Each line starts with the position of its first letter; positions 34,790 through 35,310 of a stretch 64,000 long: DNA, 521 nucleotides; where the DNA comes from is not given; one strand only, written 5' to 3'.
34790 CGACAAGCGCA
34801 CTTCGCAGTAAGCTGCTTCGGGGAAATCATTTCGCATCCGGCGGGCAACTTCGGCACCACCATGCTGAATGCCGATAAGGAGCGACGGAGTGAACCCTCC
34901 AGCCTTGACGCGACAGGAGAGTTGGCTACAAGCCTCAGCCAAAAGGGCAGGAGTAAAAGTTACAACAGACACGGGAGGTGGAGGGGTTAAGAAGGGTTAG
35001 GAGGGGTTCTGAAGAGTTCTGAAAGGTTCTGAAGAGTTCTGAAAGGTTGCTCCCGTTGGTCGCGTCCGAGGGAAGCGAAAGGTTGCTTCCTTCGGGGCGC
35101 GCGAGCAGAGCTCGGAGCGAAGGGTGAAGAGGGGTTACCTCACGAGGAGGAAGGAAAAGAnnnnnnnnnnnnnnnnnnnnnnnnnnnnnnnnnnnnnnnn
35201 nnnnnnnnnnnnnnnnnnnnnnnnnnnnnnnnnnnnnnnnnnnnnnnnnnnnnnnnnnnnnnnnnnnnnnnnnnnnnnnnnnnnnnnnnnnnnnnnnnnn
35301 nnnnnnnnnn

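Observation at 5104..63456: Window-wide family of degenerate 9-11 bp phased repeat arrays at gene boundaries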

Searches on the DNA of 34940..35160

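Call 85: search_rna_families(source=window, start=34940, end=35160, threshold=evalue, max_evalue=1)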
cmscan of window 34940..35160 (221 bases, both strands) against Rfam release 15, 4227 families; matches with E-value up to 1: 0.
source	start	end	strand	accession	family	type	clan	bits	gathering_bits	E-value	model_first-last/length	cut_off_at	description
